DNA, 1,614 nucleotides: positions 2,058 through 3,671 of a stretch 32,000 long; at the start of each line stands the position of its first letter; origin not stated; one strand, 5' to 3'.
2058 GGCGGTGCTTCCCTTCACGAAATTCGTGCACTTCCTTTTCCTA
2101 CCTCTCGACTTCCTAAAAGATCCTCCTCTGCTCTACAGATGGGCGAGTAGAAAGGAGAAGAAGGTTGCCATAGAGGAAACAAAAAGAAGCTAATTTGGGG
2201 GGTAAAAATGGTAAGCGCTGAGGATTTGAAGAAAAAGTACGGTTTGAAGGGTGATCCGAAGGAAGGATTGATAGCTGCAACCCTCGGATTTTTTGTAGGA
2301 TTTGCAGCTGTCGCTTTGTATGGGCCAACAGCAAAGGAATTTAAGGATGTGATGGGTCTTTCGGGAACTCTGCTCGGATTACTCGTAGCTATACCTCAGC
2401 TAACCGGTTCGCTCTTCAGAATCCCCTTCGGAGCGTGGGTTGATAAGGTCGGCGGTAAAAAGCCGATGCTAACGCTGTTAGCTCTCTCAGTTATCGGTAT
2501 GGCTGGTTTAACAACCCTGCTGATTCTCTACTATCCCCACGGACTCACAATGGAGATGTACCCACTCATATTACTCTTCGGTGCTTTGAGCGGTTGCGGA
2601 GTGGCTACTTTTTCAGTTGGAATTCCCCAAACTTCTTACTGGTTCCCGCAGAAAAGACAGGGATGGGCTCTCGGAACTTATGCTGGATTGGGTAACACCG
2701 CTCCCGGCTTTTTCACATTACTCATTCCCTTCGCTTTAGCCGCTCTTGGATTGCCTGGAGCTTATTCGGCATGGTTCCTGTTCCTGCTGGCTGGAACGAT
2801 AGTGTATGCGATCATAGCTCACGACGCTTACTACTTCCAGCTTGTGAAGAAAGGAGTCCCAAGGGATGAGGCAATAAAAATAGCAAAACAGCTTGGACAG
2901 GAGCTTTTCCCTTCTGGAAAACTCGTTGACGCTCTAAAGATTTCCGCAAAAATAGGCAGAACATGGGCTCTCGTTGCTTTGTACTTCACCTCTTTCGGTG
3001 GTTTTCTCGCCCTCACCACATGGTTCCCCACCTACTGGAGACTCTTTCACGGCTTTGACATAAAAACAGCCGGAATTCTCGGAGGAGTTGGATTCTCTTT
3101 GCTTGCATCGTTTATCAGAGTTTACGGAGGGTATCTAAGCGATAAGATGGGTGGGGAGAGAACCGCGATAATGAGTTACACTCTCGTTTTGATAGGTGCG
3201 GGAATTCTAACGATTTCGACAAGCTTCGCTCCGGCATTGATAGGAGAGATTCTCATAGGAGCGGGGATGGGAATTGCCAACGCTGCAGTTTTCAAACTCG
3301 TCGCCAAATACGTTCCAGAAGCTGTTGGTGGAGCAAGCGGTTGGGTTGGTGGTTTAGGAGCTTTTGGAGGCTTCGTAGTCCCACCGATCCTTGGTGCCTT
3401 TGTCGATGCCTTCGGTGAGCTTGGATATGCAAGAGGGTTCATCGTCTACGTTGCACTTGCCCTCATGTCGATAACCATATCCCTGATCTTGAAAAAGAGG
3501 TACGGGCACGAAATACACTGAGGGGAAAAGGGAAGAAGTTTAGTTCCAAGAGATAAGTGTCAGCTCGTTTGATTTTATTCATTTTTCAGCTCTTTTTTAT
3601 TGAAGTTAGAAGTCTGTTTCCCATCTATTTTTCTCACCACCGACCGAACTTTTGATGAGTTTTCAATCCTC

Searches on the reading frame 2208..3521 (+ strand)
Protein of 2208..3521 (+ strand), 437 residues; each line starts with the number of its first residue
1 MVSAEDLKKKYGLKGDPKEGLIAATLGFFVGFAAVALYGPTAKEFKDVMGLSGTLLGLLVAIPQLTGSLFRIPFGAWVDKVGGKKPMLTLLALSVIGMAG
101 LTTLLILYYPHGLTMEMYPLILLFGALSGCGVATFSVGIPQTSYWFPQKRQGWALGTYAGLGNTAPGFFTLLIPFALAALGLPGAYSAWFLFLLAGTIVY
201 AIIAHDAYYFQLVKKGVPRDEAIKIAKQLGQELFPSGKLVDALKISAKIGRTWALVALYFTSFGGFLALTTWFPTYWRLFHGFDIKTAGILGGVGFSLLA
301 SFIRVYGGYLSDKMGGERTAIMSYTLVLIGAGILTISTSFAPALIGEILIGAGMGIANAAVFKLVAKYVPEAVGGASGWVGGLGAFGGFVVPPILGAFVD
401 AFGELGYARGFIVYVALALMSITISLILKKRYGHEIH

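Call 72: search_protein_families(library=ncbifam, proteins=[window:2208-3521:+], max_evalue=0.00001)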
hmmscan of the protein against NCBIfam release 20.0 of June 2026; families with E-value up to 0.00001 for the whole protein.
window:2208-3521:+ (437 aa): 4 families
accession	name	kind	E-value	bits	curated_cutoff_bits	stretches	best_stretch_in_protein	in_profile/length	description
TIGR00886.1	2A0108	subfamily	4.5e-47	160.9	311.7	1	21-388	3-368/368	NarK family nitrate/nitrite MFS transporter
TIGR00893.1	2A0114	subfamily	3.8e-15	55.7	395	1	27-422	2-392/399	D-galactonate transporter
NF049980.1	SfMCT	equivalog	3.6e-09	35.8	320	0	26-103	224-298/378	L-lactate MFS transporter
NF011608.0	PRK15034.1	subfamily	1.1e-07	31.3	836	1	54-336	70-335/462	nitrate/nitrite transporter NarU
